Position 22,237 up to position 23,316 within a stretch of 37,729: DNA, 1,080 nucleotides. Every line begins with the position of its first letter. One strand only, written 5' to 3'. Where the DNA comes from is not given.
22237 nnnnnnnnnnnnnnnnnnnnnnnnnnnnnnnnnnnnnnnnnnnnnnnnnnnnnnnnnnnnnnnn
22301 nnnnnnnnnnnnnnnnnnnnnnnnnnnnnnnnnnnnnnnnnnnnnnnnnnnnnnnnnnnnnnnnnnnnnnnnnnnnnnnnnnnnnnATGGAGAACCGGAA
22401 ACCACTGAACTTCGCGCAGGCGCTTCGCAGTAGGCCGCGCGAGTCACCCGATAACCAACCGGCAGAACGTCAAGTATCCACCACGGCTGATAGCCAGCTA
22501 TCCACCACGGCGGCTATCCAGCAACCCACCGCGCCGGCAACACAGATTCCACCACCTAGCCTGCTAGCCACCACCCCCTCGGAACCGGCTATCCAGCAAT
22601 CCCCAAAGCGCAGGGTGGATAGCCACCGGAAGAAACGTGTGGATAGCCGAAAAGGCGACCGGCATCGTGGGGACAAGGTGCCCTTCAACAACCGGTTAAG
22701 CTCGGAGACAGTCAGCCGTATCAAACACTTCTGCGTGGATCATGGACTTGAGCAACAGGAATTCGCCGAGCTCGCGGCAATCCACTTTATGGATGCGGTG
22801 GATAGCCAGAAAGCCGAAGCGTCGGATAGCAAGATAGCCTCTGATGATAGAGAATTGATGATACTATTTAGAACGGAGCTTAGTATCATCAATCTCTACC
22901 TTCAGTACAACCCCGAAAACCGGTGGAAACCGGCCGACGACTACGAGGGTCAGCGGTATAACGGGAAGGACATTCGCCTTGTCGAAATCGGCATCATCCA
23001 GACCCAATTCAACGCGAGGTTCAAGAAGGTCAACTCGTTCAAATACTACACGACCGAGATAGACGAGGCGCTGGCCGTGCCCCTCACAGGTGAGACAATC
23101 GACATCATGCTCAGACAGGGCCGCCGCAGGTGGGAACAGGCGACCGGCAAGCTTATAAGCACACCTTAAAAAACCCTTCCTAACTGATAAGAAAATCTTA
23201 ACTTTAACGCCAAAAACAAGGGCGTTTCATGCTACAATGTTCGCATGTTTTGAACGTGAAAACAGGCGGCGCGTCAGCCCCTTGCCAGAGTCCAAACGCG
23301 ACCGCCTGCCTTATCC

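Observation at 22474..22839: Iteron cluster with DnaA-box-like cores inside the coding sequence of the RHH protein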

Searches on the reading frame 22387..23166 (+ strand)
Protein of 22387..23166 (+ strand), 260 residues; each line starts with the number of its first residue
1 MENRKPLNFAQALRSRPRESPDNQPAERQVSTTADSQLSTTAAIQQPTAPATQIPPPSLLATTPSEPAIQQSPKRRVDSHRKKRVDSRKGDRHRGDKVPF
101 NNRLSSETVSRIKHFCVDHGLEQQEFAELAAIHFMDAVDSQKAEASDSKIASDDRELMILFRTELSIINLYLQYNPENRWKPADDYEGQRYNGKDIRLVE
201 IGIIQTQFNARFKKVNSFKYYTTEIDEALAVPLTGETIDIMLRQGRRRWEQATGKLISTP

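Call 7: search_protein_families(library=pfam, proteins=[window:22387-23166:+], max_evalue=0.01)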
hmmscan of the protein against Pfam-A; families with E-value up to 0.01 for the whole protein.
window:22387-23166:+ (260 aa): 0 families

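Call 8: search_protein_families(library=phrogs, proteins=[window:22387-23166:+], max_evalue=0.01)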
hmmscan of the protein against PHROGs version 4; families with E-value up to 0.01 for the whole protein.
window:22387-23166:+ (260 aa): 0 families

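Call 12: find_homologous_proteins(query=window:22387-23166:+)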
Query window:22387-23166:+ (260 aa): 155 proteins with E <= 0.001 among 626 candidates; the best 120 are listed.
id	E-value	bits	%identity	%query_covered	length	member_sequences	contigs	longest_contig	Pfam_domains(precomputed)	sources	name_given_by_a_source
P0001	6.2e-151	519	90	100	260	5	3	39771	-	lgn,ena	-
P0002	3.2e-144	497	86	100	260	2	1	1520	-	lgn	-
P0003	1.8e-130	452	80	98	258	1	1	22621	-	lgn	-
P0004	6.6e-130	450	80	97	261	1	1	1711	-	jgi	jgi:hypothetical protein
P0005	5.8e-126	437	77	97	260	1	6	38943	-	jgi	jgi:hypothetical protein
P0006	1.2e-125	436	78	98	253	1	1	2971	-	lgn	-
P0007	1.2e-124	433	77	98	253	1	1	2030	-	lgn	-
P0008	7.7e-122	424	75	98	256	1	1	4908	-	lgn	-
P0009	2.7e-117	409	73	98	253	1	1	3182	-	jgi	jgi:hypothetical protein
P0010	2.8e-117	409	74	98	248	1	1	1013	-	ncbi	-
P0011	4.2e-117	408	74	98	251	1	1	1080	-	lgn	-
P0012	1.5e-116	406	74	98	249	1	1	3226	-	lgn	-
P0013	1.8e-116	406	75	98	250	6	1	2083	-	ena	-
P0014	2.5e-116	405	75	97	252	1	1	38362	-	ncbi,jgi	jgi:hypothetical protein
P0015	1.1e-115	403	68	99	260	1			-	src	-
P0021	1.6e-114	400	74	97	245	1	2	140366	-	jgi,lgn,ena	jgi:hypothetical protein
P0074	5.6e-101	355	70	88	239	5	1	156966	-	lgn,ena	-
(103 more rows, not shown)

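Call 16: find_related_loci(query=A1, collection=viral_contigs, flank=6000)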
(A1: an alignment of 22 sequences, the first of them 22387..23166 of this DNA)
Query A1 (260 aa) in viral_contigs; peptide patterns used: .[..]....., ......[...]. (x = any residue, [..] = any of these).
344 stretches matched a pattern; 4 encode a relative of the query (tblastn E <= 1e-3); 4 distinct loci.
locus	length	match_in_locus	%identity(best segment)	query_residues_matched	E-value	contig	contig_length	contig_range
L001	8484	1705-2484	90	1-260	2e-162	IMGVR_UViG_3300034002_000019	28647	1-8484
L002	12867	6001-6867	53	1-259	3e-85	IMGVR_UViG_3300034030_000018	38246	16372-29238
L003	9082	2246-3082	49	1-257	4e-79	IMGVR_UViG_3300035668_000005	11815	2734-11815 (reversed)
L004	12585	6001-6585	56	52-254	4e-72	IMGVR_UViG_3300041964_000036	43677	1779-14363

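Call 17: find_related_loci(query=A1, collection=genome_contigs, flank=6000)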
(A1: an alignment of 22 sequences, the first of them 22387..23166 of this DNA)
Query A1 (260 aa) in genome_contigs; peptide patterns used: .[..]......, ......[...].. (x = any residue, [..] = any of these).
119 stretches matched a pattern; 14 encode a relative of the query (tblastn E <= 1e-3); 14 distinct loci.
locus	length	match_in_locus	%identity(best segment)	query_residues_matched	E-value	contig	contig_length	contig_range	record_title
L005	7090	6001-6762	73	1-254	8e-119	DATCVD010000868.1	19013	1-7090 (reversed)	MAG TPA_asm: Pyrinomonadaceae bacterium isolate SMAG_U7376 k141_105723, whole genome shotgun sequence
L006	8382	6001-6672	76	31-255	2e-116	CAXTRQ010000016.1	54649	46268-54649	MAG TPA_asm: uncultured Pyrinomonadaceae bacterium isolate public_SRR14721960_metawrap_bin.1 genome assembly, contig: pu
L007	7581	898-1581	71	27-255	1e-112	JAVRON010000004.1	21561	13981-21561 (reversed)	MAG: Acidobacteriota bacterium isolate BP_26 scaffold_5490151, whole genome shotgun sequence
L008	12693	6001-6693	73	27-257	6e-112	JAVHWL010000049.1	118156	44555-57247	MAG: Acidobacteriota bacterium isolate BP_24 scaffold_4496633, whole genome shotgun sequence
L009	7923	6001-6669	69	31-253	4e-109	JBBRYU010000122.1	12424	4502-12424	MAG: Pyrinomonadales bacterium isolate La5_metabat2.163 La5_metabat2.163_K_593706_L_12424_cov_14.7903, whole genome shot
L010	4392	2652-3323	60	26-249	3e-90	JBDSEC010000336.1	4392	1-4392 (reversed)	MAG: Pyrinomonadaceae bacterium isolate cluster1_bin.196 k127_2551095, whole genome shotgun sequence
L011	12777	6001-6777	51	1-255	8e-79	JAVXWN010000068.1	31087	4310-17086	MAG: Acidobacteriota bacterium isolate BP_31 scaffold_4770292, whole genome shotgun sequence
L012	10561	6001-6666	40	21-251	6e-54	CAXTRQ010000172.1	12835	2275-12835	MAG TPA_asm: uncultured Pyrinomonadaceae bacterium isolate public_SRR14721960_metawrap_bin.1 genome assembly, contig: pu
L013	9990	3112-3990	29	4-255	1e-29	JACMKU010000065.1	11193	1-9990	MAG: Chitinophagaceae bacterium isolate ES-bin-252 ES-bin-252-contig-k141_4222931, whole genome shotgun sequence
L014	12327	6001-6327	46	141-249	4e-26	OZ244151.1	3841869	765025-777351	MAG: Aridibacter sp. isolate 9cf8b76b-b0c0-4865-9969-e9a003e0018b genome assembly, chromosome: 1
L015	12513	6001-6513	33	103-255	3e-23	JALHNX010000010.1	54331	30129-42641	MAG: Pyrinomonadaceae bacterium isolate Bin_76_1 c_000000003064, whole genome shotgun sequence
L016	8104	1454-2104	33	49-257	1e-31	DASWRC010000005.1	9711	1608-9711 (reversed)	MAG TPA_asm: Pyrinomonadaceae bacterium isolate SMAG_U3511 k141_2992753, whole genome shotgun sequence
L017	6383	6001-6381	35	72-185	5e-14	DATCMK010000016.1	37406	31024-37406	MAG TPA_asm: Pyrinomonadaceae bacterium isolate SMAG_U7147 k141_7126, whole genome shotgun sequence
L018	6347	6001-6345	36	82-185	5e-14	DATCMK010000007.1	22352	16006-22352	MAG TPA_asm: Pyrinomonadaceae bacterium isolate SMAG_U7147 k141_15841, whole genome shotgun sequence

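Call 29: find_related_loci(query=A2, collection=metagenome_contigs, flank=3000)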
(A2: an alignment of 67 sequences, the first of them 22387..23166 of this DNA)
Query A2 (260 aa) in metagenome_contigs; peptide patterns used: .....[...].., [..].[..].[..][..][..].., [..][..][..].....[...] (x = any residue, [..] = any of these).
484 stretches matched a pattern; 17 encode a relative of the query (tblastn E <= 1e-3); 17 distinct loci.
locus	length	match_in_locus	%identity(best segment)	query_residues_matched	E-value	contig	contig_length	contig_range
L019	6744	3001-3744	75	1-252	1e-126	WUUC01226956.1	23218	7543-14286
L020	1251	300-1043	74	1-255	6e-138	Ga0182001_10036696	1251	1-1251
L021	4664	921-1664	68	1-255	1e-121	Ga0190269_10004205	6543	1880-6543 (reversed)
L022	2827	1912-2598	73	24-252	3e-120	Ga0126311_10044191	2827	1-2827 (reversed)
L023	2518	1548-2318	62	1-260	1e-114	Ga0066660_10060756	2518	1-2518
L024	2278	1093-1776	69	28-255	2e-105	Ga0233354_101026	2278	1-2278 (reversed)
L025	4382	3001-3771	48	9-260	1e-74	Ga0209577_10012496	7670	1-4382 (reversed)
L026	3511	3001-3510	58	1-175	1e-57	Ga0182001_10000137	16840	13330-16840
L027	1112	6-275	81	166-255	1e-50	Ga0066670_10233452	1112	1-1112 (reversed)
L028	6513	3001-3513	42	82-255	3e-39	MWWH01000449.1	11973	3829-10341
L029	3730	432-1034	35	62-257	6e-35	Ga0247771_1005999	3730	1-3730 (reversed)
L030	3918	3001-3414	46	95-229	1e-33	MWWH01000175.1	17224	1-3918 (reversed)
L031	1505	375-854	41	103-257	6e-34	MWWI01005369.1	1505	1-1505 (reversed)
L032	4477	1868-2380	33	103-258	3e-27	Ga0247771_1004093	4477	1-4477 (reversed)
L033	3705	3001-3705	31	19-246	5e-26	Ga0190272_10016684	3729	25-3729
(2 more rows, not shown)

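Call 35: predict_structure(alignment_id=A3)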
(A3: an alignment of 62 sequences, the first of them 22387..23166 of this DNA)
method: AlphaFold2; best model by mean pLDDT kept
length: 260 residues; sequences in the alignment: 62
mean_pLDDT: 71.3   pTM: 0.41
mean pLDDT of the five models: 71.3, 71.2, 70.7, 69.5, 68.6
residues with pLDDT >= 90: 86; 70-90: 46; 50-70: 82; < 50: 46
segments of 3 or more residues with pLDDT < 50: 17-53
pLDDT, mean of each block of 10 residues (from residue 1): 57 47 39 38 42 54 53 56 57 60 79 88 86 75 53 52 92 92 93 95 95 92 96 92 93 77
secondary structure, 60 per line:
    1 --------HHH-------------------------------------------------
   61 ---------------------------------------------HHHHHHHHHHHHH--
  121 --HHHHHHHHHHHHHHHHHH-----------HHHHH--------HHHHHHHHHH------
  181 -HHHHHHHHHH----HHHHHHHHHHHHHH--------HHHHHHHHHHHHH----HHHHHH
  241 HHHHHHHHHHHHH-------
elements in order: H106-118 H123-140 H152-156 H165-174 H182-191 H196-209 H218-230 H235-253

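Call 39: fold_search(model_id=the predicted structure, library=pdb)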
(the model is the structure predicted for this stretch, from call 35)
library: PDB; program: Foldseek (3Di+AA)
matches with E <= 10: 52; with E <= 0.001: 0
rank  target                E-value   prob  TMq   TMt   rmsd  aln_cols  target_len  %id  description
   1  3n06_A                1.7e+00  0.06  0.11  0.15  15.8       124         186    9  A mutant human Prolactin receptor antagonist H27A in complex with the extracellular domain of the human prolactin rece (released 2010-09-29)
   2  7vcl_A                1.9e+00  0.08  0.11  0.16  17.8        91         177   18  structure of viral protein BKRF4 in complex with H2A-H2B (released 2022-08-03)
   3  4w66_B                2.3e+00  0.02  0.09  0.10  27.2       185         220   16  Crystal structure of Glutathione S-transferase domain protein from Haliangium ochraceum DSM 14365 (released 2014-09-03)
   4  9ug9_F                2.4e+00  0.28  0.21  0.16   5.6        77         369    9  The cryo-EM structure of 26S proteasome-Midnolin complex MB state (released 2025-09-10)
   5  9b1e_R                2.4e+00  0.08  0.13  0.29  14.7        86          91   15  Cryo-EM structure of native SWR1 bound to nucleosome (composite structure) (released 2024-10-09)
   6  3ncb_A                2.6e+00  0.04  0.11  0.14  13.8       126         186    6  A mutant human Prolactin receptor antagonist H180A in complex with the extracellular domain of the human prolactin rec (released 2010-09-29)
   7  2lp4_MODEL_1_A        3.1e+00  0.06  0.15  0.17  12.5       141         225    8  Solution structure of P1-CheY/P2 complex in bacterial chemotaxis (released 2012-10-24)
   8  8a0c_B                3.1e+00  0.04  0.11  0.04  14.9        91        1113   14  Capsular polysaccharide synthesis multienzyme in complex with CMP (released 2023-04-26)
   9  3gn4_A                3.5e+00  0.08  0.18  0.28  14.8       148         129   12  Myosin lever arm (released 2009-09-08)
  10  3n0p_A                3.7e+00  0.04  0.11  0.14  15.8       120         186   11  A mutant human Prolactin receptor antagonist H30A in complex with the extracellular domain of the human prolactin rece (released 2010-09-29)
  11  8jrt_F                4.1e+00  0.16  0.20  0.14   5.5        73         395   11  Cryo-EM structure of human 26S proteasomal RP subcomplex (Ea state) bound to K11/K48-branched ubiquitin (Ub) chain com (released 2024-12-18)
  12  6odd_B                4.1e+00  0.12  0.14  0.39   6.0        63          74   10  Crystal structure of the human complex ACP-ISD11 (released 2019-11-27)
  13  8zvy_A                4.4e+00  0.05  0.13  0.18  15.2        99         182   15  Alpha-Synuclein with H2a-H2b dimer complex structure. (released 2025-05-28)
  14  2ooc_B                4.4e+00  0.02  0.10  0.19  16.9       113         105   17  Crystal structure of Histidine Phosphotransferase ShpA (NP_419930.1) from Caulobacter crescentus at 1.52 A resolution (released 2007-02-06)
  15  2n39_MODEL_1_A        4.9e+00  0.03  0.11  0.20  14.9        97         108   10  NMR solution structure of a C-terminal domain of the chromodomain helicase DNA-binding protein 1 (released 2016-06-01)
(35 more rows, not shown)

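Call 40: fold_search(model_id=the predicted structure, library=viral)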
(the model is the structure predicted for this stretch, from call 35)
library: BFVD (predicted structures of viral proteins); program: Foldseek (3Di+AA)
matches with E <= 10: 93; with E <= 0.001: 0
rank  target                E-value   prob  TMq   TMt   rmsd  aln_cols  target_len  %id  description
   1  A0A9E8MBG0            4.0e-01  0.12  0.13  0.16  22.7       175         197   19  (no name in the UniProt tables at hand)
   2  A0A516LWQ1            5.3e-01  0.08  0.12  0.10  34.4       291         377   13  (no name in the UniProt tables at hand)
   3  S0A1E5                6.7e-01  0.09  0.14  0.10  39.9       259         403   12  Uncharacterized protein [Cellulophaga phage phi18:3]
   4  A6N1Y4                6.7e-01  0.06  0.12  0.17  20.1       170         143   12  Uncharacterized protein [Microbacterium phage Min1]
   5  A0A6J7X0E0            7.6e-01  0.06  0.11  0.06  36.1       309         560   12  Uncharacterized protein [uncultured Caudovirales phage]
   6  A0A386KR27            9.5e-01  0.04  0.09  0.07  26.1       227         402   17  Uncharacterized protein [Caulobacter phage Kronos]
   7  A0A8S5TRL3            1.2e+00  0.11  0.18  0.17  15.1       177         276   11  Replication initiator A family protein [Siphoviridae sp. ct1SN28]
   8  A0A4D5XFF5            1.2e+00  0.08  0.13  0.21  23.8       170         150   12  Uncharacterized protein [Pithovirus LCPAC102]
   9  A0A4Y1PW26            1.3e+00  0.12  0.12  0.28   8.6        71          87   17  (no name in the UniProt tables at hand)
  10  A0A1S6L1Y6            1.3e+00  0.08  0.12  0.17  16.7        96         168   12  (no name in the UniProt tables at hand)
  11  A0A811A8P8            1.3e+00  0.04  0.12  0.09  32.0       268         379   11  (no name in the UniProt tables at hand)
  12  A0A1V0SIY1            1.3e+00  0.03  0.09  0.09  33.4       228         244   11  Uncharacterized protein [Klosneuvirus KNV1]
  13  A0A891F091            1.3e+00  0.08  0.12  0.11  15.0        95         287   15  Nonstructural protein 2 [Duck-associated ambidensovirus 1]
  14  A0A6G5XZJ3            1.3e+00  0.03  0.10  0.11  35.3       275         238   12  (no name in the UniProt tables at hand)
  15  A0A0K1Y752            1.4e+00  0.57  0.14  0.43  18.5        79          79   19  DNA binding protein [Rhodobacter phage RcSaxon]
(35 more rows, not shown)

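Call 41: search_solved_structures(query=A3, max_evalue=10)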
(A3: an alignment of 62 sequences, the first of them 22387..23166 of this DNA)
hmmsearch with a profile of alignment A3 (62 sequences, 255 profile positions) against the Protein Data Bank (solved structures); distinct sequences matched with E-value up to 10: 0.
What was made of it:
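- Tried and rejected: The X profile against PDB gave none (call 41).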

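Call 46: search_protein_families(library=pfam, proteins=[L013:2192-2992:+, L015:4634-5455:+, L030:1814-2605:+, L004:5070-5897:+, L012:5003-5827:+], max_evalue=0.01)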
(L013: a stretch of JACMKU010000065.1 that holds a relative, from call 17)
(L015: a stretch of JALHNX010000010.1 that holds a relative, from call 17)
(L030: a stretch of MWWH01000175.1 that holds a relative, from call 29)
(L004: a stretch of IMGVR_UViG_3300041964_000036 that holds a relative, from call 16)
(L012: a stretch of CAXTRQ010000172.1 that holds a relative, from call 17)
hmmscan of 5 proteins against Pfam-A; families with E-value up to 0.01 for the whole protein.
L013:2192-2992:+ (267 aa): 10 families
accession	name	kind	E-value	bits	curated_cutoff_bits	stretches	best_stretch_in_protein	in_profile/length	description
PF13614.12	AAA_31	-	3.6e-50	170.8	27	1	1-175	1-177/177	AAA domain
PF01656.29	CbiA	-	2e-23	83.1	25.4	1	4-225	1-124/125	CobQ/CobB/MinD/ParA nucleotide binding domain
PF09140.17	MipZ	-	2.7e-10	40.4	20.7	1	3-150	2-133/262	ATPase MipZ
PF06564.18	CBP_BcsQ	-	1e-09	38.8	21.3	1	1-144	1-143/234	Cellulose biosynthesis protein BcsQ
PF10609.15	ParA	-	7e-09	35.9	27.1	1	2-130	4-125/246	NUBPL iron-transfer P-loop NTPase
PF00142.24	Fer4_NifH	-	1.4e-07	31.7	25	1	9-257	7-255/271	4Fe-4S iron sulfur cluster binding proteins, NifH/frxC family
PF02374.21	ArsA_ATPase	-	2e-07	30.9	24.3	1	9-58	8-63/305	Anion-transporting ATPase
PF00448.28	SRP54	-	8.2e-05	22.8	22.7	1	12-45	11-44/196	SRP54-type protein, GTPase domain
PF20720.3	nSTAND3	-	0.00012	22.3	27.2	0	11-41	26-54/155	Novel STAND NTPase 3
PF07015.17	VirC1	-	0.00031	20.6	24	1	1-85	1-86/231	VirC1 protein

L015:4634-5455:+ (274 aa): 9 families
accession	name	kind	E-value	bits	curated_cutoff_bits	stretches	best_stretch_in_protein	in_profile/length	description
PF13614.12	AAA_31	-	1.4e-48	165.6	27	1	1-175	1-177/177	AAA domain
PF01656.29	CbiA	-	4e-22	78.9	25.4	1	4-223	1-122/125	CobQ/CobB/MinD/ParA nucleotide binding domain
PF10609.15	ParA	-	4.9e-10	39.7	27.1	1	2-39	4-41/246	NUBPL iron-transfer P-loop NTPase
PF02374.21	ArsA_ATPase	-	7.7e-08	32.3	24.3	1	2-40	2-39/305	Anion-transporting ATPase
PF09140.17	MipZ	-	7.9e-08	32.3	20.7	1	3-45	2-44/262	ATPase MipZ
PF06564.18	CBP_BcsQ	-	4.3e-07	30.1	21.3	1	1-236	1-223/234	Cellulose biosynthesis protein BcsQ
PF00142.24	Fer4_NifH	-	6.8e-07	29.5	25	1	9-59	7-57/271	4Fe-4S iron sulfur cluster binding proteins, NifH/frxC family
PF00448.28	SRP54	-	0.00046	20.3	22.7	0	12-45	11-44/196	SRP54-type protein, GTPase domain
PF07015.17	VirC1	-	0.0025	17.6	24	1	1-43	1-43/231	VirC1 protein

L030:1814-2605:+ (264 aa): 9 families
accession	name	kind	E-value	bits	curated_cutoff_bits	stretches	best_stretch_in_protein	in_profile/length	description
PF13614.12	AAA_31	-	1.9e-47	162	27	1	1-173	1-175/177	AAA domain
PF01656.29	CbiA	-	1.9e-20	73.5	25.4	1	4-189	1-91/125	CobQ/CobB/MinD/ParA nucleotide binding domain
PF09140.17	MipZ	-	7.2e-10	39.1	20.7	1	3-151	2-134/262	ATPase MipZ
PF10609.15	ParA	-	4.9e-09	36.4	27.1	1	2-51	4-53/246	NUBPL iron-transfer P-loop NTPase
PF00142.24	Fer4_NifH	-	7.2e-08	32.7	25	1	9-76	7-75/271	4Fe-4S iron sulfur cluster binding proteins, NifH/frxC family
PF02374.21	ArsA_ATPase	-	4.3e-06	26.6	24.3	1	9-132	8-139/305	Anion-transporting ATPase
PF06564.18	CBP_BcsQ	-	9.8e-05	22.4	21.3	1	1-150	1-149/234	Cellulose biosynthesis protein BcsQ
PF07015.17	VirC1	-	0.0047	16.7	24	1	1-63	1-61/231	VirC1 protein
PF20720.3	nSTAND3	-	0.0082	16.3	27.2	0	12-56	27-68/155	Novel STAND NTPase 3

L004:5070-5897:+ (276 aa): 10 families
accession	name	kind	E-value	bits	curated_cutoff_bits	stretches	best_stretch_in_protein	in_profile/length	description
PF13401.12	AAA_22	-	1.4e-18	67.9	27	1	41-170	4-129/130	AAA domain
PF13191.12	AAA_16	-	8.8e-09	36.5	32.6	1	37-152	19-161/167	AAA ATPase domain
PF01637.24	ATPase_2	-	1.1e-08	35.6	33.2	1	44-236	22-225/225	ATPase domain predominantly from Archaea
PF00004.35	AAA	-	4.6e-06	27.6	21.2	1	46-162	2-108/131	ATPase family associated with various cellular activities (AAA)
PF13173.12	AAA_14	-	0.0002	21.8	27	1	44-163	4-97/129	AAA domain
PF25199.1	nSTAND_NTPase5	-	0.00048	20.4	34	0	40-80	39-79/145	Novel STAND NTPase 5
PF00005.33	ABC_tran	-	0.0024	18.9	25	1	43-70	12-39/137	ABC transporter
PF13604.12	AAA_30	-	0.0024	18.1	27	0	35-76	11-51/191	AAA domain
PF07728.20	AAA_5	-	0.0029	18.1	22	0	46-148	3-91/139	AAA domain (dynein-related subfamily)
PF13245.12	AAA_19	-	0.0057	17.3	25.1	0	42-71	11-40/134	AAA domain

L012:5003-5827:+ (275 aa): 8 families
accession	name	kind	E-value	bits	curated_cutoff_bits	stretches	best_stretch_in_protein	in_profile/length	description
PF13401.12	AAA_22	-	2.2e-20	73.7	27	1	41-171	4-130/130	AAA domain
PF13191.12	AAA_16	-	2.8e-09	38.1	32.6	1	31-149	13-158/167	AAA ATPase domain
PF01637.24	ATPase_2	-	4.3e-06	27.1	33.2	1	30-234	7-223/225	ATPase domain predominantly from Archaea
PF13604.12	AAA_30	-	0.00021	21.5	27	1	34-78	10-53/191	AAA domain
PF25199.1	nSTAND_NTPase5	-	0.00022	21.5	34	1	35-102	34-88/145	Novel STAND NTPase 5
PF00005.33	ABC_tran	-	0.0028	18.7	25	1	45-73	14-42/137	ABC transporter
PF24389.1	ORC-CDC6-like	-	0.0028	16.9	27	0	222-266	419-463/571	ORC-CDC6-like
PF07728.20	AAA_5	-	0.0073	16.8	22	0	46-151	3-94/139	AAA domain (dynein-related subfamily)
